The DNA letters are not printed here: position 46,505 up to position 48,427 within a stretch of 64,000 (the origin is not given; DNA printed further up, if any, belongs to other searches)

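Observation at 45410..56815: Mrp antiporter module joined to a hycBCDEFG-ordered [NiFe]-hydrogenase, with a GltD-like flavoprotein in the slot normally held by formate or CO dehydrogenase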

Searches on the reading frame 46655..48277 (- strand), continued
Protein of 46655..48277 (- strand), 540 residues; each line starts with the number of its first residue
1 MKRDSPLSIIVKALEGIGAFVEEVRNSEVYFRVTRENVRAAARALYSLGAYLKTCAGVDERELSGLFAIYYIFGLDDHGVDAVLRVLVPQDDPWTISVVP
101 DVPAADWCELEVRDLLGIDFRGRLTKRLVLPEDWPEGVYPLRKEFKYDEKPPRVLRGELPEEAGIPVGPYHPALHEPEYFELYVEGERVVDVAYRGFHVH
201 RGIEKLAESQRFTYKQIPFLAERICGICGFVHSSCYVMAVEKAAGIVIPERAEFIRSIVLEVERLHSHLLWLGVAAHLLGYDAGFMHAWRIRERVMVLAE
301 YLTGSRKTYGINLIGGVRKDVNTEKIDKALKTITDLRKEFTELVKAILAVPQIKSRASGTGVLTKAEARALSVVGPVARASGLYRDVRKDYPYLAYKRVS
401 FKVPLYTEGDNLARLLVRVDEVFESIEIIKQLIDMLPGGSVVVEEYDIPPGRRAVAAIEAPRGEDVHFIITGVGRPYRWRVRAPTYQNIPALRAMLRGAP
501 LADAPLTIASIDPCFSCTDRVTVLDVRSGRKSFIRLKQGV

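Call 24: find_encoding_contigs(protein=P0001, flank=10000, max_places=2)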
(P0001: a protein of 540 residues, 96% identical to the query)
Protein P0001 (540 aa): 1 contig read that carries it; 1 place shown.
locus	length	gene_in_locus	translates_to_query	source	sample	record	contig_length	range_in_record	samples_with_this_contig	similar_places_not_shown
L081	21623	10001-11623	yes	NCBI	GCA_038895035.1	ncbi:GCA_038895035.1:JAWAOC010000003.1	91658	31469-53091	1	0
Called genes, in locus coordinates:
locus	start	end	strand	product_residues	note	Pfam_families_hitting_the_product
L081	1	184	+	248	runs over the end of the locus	PF01513:NAD_kinase, PF20143:NAD_kinase_C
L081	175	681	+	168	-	PF17146:PIN_6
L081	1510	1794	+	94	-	PF04066:MrpF_PhaF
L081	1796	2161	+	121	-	PF03334:PhaG_MnhG_YufB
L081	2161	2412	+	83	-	PF13244:MbhD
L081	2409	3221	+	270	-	PF04039:MnhB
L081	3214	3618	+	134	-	PF00420:Oxidored_q2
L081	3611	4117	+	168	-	PF01899:MNHE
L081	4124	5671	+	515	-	PF00361:Proton_antipo_M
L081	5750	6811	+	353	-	PF00070:Pyr_redox (faint), PF00890:FAD_binding_2 (faint), PF01266:DAO (faint), PF01494:FAD_binding_3 (faint), PF07992:Pyr_redox_2, PF12831:FAD_oxidored (faint), PF13450:NAD_binding_8, PF13738:Pyr_redox_3 (faint)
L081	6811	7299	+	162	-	PF25160:LdpA_Fe-S-bd (faint), PF13237:Fer4_10 (weak), PF12838:Fer4_7, PF13247:Fer4_11, PF13187:Fer4_9 (weak), PF12797:Fer4_2 (weak), PF00037:Fer4 (weak), PF12837:Fer4_6 (weak), +3 more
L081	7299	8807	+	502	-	PF00361:Proton_antipo_M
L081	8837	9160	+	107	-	-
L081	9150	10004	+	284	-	PF00146:NADHdh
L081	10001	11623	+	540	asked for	PF00329:Complex1_30kDa, PF00374:NiFeSe_Hases, PF00346:Complex1_49kDa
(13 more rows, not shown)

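Call 25: find_encoding_contigs(protein=P0003, flank=10000, max_places=2)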
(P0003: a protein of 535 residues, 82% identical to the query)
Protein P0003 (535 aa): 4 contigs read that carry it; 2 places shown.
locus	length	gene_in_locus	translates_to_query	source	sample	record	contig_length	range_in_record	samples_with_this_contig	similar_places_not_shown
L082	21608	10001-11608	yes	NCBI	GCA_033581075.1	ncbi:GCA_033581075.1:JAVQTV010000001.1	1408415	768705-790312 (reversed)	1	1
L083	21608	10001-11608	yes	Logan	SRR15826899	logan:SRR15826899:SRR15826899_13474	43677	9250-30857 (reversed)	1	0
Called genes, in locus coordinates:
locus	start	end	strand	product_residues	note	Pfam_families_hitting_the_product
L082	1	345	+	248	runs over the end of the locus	PF01513:NAD_kinase, PF20143:NAD_kinase_C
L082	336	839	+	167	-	PF17146:PIN_6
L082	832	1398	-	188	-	PF07998:Peptidase_M54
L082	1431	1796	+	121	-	PF04066:MrpF_PhaF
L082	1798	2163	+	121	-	PF03334:PhaG_MnhG_YufB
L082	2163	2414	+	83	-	PF13244:MbhD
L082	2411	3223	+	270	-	PF04039:MnhB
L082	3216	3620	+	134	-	PF00420:Oxidored_q2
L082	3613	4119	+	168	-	PF01899:MNHE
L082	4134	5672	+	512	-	PF00361:Proton_antipo_M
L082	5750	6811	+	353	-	PF00070:Pyr_redox (faint), PF07992:Pyr_redox_2, PF12831:FAD_oxidored (faint), PF13450:NAD_binding_8, PF13738:Pyr_redox_3 (faint)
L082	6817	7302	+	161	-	PF25160:LdpA_Fe-S-bd (faint), PF12837:Fer4_6 (faint), PF13237:Fer4_10 (weak), PF13247:Fer4_11, PF12838:Fer4_7, PF13187:Fer4_9 (weak), PF00037:Fer4 (weak), PF12797:Fer4_2 (weak), +3 more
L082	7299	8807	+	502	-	PF00361:Proton_antipo_M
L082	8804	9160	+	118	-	-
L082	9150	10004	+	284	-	PF00146:NADHdh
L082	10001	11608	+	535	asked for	PF00329:Complex1_30kDa, PF00374:NiFeSe_Hases, PF00346:Complex1_49kDa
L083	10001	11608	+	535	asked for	PF00329:Complex1_30kDa, PF00374:NiFeSe_Hases, PF00346:Complex1_49kDa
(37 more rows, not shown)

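Call 27: search_solved_structures(query=window:46655-48277:-, max_evalue=1e-10, show_alignments=1)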
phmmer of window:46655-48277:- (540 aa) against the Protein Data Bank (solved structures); distinct sequences matched with E-value up to 1e-10: 64 (the best 60 are shown).
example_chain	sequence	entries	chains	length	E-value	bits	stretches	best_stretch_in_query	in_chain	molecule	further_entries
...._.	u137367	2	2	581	4.5e-137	460.8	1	45-535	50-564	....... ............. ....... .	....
6cfw_L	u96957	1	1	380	1.3e-72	248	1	164-520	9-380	Membrane-bound hydrogenase subunit alpha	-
7q5y_B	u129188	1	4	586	7.4e-58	199.4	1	162-436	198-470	NADH-quinone oxidoreductase subunit C/D 2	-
2fug_4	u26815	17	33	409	8.9e-55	189.2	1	150-452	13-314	NADH-quinone oxidoreductase chain 4 | NADH-QUINONE OXIDOREDUCTASE SUBUNIT 4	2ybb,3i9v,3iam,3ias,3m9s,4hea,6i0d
6u8y_L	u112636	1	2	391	7.6e-53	182.8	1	168-519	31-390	NADH dehydrogenase subunit D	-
6hum_H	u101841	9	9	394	8.1e-50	172.9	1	164-440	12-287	NAD(P)H-quinone oxidoreductase subunit H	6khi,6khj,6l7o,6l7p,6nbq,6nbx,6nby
7eu3_H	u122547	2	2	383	1.9e-49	171.6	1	166-440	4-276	NAD(P)H-quinone oxidoreductase subunit H, chloroplastic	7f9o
8e9g_D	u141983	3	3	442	2.7e-49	171.1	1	161-445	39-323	NADH-quinone oxidoreductase subunit D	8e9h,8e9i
7p61_C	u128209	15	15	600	3.4e-49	170.8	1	165-456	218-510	NADH-quinone oxidoreductase subunit C/D | NADH-quinone oxidoreductase subunit CD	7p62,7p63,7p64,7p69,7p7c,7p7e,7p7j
7awt_D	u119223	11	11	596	8.4e-49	169.5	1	165-456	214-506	NADH-quinone oxidoreductase subunit C/D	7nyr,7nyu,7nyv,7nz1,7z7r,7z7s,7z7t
9taj_C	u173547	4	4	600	8.7e-49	169.4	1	165-456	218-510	NADH-quinone oxidoreductase subunit C/D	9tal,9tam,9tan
7wfg_H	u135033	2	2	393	1.4e-48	168.8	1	166-440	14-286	NAD(P)H-quinone oxidoreductase subunit H, chloroplastic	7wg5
7zm7_C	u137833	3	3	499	1.3e-47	165.6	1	165-456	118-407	NADH-ubiquinone oxidoreductase 49 kDa subunit-like protein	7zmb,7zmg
8ba0_D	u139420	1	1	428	2.4e-47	164.7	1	166-454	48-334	Complex I-49kD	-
8b9z_D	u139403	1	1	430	2.5e-47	164.6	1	166-454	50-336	Complex I-49kD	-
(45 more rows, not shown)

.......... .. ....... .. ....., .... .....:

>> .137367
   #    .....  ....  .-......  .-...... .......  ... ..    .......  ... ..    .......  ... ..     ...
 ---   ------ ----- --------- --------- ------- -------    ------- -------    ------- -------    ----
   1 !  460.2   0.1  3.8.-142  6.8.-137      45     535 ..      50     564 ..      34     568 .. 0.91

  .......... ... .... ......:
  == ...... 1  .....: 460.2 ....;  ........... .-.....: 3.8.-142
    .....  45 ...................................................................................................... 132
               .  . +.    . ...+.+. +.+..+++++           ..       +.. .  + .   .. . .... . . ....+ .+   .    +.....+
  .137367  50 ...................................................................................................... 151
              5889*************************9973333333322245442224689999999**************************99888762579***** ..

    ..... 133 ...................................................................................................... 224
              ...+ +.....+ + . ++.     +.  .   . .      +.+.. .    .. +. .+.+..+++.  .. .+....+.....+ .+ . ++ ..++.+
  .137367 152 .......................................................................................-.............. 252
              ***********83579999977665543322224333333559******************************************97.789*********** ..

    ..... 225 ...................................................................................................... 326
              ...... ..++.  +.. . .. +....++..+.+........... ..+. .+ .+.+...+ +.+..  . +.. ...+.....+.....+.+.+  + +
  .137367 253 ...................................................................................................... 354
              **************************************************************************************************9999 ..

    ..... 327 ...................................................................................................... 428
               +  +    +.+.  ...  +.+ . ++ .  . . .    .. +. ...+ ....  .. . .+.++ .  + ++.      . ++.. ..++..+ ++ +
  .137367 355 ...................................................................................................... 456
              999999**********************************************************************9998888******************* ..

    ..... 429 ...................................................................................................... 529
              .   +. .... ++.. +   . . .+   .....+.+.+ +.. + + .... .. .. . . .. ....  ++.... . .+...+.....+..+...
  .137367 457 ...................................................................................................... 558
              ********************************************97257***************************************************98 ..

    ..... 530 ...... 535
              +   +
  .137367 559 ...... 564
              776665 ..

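Call 37: search_protein_families(library=pfam, proteins=[L021:4062-5972:+, L021:5990-6793:+, L034:1479-3620:+, L019:5302-6927:-, L019:4289-5308:-, L019:2885-4213:-, L064:756-2591:+, L022:768-2702:+, L014:12957-14108:+, L003:5540-7498:-], max_evalue=0.00001)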
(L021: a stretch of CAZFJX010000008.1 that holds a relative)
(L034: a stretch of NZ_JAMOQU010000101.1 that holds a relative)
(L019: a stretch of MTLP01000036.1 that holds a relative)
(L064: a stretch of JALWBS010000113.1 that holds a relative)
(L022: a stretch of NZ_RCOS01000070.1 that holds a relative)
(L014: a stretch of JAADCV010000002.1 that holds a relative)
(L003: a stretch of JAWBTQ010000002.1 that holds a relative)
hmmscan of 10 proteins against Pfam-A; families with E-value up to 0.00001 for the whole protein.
L021:4062-5972:+ (636 aa): 1 family
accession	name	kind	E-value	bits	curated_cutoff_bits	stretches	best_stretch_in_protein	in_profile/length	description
PF03063.25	Prismane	-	3.3e-187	623.7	27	1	56-615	1-513/513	Prismane/CO dehydrogenase family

L021:5990-6793:+ (267 aa): 4 families
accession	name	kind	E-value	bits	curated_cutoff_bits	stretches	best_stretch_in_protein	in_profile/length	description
PF01656.29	CbiA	-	3.4e-13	50.1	25.4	1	5-239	2-123/125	CobQ/CobB/MinD/ParA nucleotide binding domain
PF02374.21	ArsA_ATPase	-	1e-09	38.5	24.3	1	5-51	4-50/305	Anion-transporting ATPase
PF13614.12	AAA_31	-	4.4e-08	33.7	27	1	7-68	7-69/177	AAA domain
PF10609.15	ParA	-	1.3e-06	28.5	27.1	0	5-62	7-69/246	NUBPL iron-transfer P-loop NTPase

L034:1479-3620:+ (713 aa): 3 families
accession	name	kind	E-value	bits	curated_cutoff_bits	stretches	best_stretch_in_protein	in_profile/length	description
PF00384.28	Molybdopterin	-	2.1e-81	274.2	24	1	66-487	1-352/353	Molybdopterin oxidoreductase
PF01568.27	Molydop_binding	-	2.5e-31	108.4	26.8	1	580-683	1-110/110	Molydopterin dinucleotide binding domain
PF04879.21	Molybdop_Fe4S4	-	3.3e-08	33.8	22.7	1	7-60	2-52/55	Molybdopterin oxidoreductase Fe4S4 domain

L019:5302-6927:- (541 aa): 1 family
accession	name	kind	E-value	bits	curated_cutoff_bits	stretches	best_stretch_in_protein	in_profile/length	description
PF00528.27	BPD_transp_1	-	5e-19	69.2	26.4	2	72-253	1-172/184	Binding-protein-dependent transport system inner membrane component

L019:4289-5308:- (339 aa): 2 families
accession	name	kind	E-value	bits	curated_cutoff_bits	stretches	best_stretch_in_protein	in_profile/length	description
PF00005.33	ABC_tran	-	9e-37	127.2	25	1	22-160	5-136/137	ABC transporter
PF13304.12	AAA_21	-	3.5e-08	34.3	27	0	128-194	233-301/304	AAA domain, putative AbiEii toxin, Type IV TA system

L019:2885-4213:- (442 aa): 1 family
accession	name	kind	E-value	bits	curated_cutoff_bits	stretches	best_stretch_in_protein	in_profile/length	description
PF00860.26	Xan_ur_permease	-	3e-46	158.3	27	1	22-398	3-385/389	Permease family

L064:756-2591:+ (611 aa): 1 family
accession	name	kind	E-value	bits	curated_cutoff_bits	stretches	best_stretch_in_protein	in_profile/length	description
PF03063.25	Prismane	-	7.3e-115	385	27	1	54-595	1-513/513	Prismane/CO dehydrogenase family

L022:768-2702:+ (644 aa): 1 family
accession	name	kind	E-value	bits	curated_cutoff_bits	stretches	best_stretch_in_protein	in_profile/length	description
PF03063.25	Prismane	-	4.3e-188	626.6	27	1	64-623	1-513/513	Prismane/CO dehydrogenase family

L014:12957-14108:+ (383 aa): 1 family
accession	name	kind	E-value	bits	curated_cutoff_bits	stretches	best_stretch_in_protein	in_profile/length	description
PF00150.24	Cellulase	-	9.7e-18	65.1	23.5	1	113-311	25-236/272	Cellulase (glycosyl hydrolase family 5)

L003:5540-7498:- (652 aa): 1 family
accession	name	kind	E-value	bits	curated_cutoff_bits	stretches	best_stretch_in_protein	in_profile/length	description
PF03063.25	Prismane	-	9.7e-170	566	27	1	68-631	1-513/513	Prismane/CO dehydrogenase family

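Call 71: search_protein_families(library=pfam, proteins=[L022:15505-17409:-, L014:14122-15753:-, L009:9151-11982:+, L022:12681-13718:-, L022:17464-18570:+], max_evalue=0.00001)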
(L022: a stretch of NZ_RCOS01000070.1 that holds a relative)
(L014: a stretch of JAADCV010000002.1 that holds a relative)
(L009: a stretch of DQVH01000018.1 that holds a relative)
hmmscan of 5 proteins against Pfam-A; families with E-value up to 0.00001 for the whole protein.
L022:15505-17409:- (634 aa): 2 families
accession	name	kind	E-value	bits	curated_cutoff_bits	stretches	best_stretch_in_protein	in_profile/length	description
PF01314.23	AFOR_C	-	1.7e-147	492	27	1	233-619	1-385/385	Aldehyde ferredoxin oxidoreductase, domains 2 & 3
PF02730.20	AFOR_N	-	4.2e-81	271.9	29.8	1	11-219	1-198/199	Aldehyde ferredoxin oxidoreductase, N-terminal domain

L014:14122-15753:- (543 aa): 2 families
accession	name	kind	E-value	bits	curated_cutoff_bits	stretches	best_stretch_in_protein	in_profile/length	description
PF09818.15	ABC_ATPase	-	8.7e-98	327.3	23.2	1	160-425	2-269/283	P-loop domain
PF20446.3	ABC_N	-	2.8e-39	135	26.5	1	4-153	4-158/162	ATPase of the ABC class N-terminal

L009:9151-11982:+ (943 aa): 5 families
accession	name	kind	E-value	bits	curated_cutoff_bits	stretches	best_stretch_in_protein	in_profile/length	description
PF00270.35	DEAD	-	3.4e-38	131.4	26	1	25-192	3-163/167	DEAD/DEAH box helicase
PF08494.16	DEAD_assoc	-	1.7e-17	64.3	23.5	1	599-757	1-191/191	DEAD/H associated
PF00271.37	Helicase_C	-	7e-16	58.9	23.5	1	246-339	15-107/110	Helicase conserved C-terminal domain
PF19306.5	WH_Lhr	-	1.3e-15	57.6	27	1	369-535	4-163/168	Large helicase-related protein, winged helix domain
PF04851.21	ResIII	-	1.8e-09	38.2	22.5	1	25-190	7-162/164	Type III restriction enzyme, res subunit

L022:12681-13718:- (345 aa): 1 family
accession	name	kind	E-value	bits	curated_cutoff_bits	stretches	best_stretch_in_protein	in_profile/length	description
PF00126.33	HTH_1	-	1.1e-07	32.2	26.6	1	264-327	2-60/60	Bacterial regulatory helix-turn-helix protein, lysR family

L022:17464-18570:+ (368 aa): 2 families
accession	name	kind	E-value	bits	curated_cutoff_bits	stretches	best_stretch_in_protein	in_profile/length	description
PF04055.27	Radical_SAM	-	9.5e-21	75.1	29.5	1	26-161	2-143/166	Radical SAM superfamily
PF13186.11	SPASM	-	1.8e-11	44.6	21.5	1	255-332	1-67/67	Iron-sulfur cluster-binding domain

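Call 79: find_encoding_contigs(protein=P0099, flank=9000, max_places=1)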
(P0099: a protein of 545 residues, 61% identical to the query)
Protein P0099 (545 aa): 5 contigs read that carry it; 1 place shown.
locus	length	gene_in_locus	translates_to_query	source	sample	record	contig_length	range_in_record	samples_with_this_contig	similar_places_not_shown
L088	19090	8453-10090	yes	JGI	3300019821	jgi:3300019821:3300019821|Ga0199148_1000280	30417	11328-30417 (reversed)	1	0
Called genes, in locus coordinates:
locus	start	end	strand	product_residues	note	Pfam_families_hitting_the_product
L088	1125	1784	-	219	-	PF00702:Hydrolase, PF12710:HAD, PF13419:HAD_2, PF13242:Hydrolase_like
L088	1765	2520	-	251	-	PF08282:Hydrolase_3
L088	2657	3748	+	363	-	PF00890:FAD_binding_2 (faint), PF01266:DAO (faint), PF03486:HI0933_like (faint), PF07992:Pyr_redox_2, PF12831:FAD_oxidored (faint), PF13450:NAD_binding_8, PF13738:Pyr_redox_3 (weak), PF00070:Pyr_redox (weak)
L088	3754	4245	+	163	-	PF13237:Fer4_10 (weak), PF13247:Fer4_11, PF12838:Fer4_7, PF13187:Fer4_9 (weak), PF25160:LdpA_Fe-S-bd (weak), PF00037:Fer4 (weak), PF12797:Fer4_2 (weak), PF12837:Fer4_6 (weak), +4 more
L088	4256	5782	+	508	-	PF00361:Proton_antipo_M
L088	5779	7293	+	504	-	PF00361:Proton_antipo_M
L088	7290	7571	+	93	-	-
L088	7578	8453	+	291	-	PF00146:NADHdh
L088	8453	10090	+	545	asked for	PF00329:Complex1_30kDa, PF00374:NiFeSe_Hases, PF00346:Complex1_49kDa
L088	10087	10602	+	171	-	PF12797:Fer4_2, PF12837:Fer4_6, PF13237:Fer4_10, PF00037:Fer4, PF14697:Fer4_21, PF12838:Fer4_7, PF13187:Fer4_9, PF00037:Fer4 (weak), +2 more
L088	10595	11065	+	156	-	PF01058:Oxidored_q6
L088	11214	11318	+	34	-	-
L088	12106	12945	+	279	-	PF13230:GATase_4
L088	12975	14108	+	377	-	PF01513:NAD_kinase, PF20143:NAD_kinase_C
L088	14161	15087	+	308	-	PF00149:Metallophos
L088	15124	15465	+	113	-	-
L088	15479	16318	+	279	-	-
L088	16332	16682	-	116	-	-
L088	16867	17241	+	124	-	-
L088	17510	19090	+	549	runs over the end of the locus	PF00118:Cpn60_TCP1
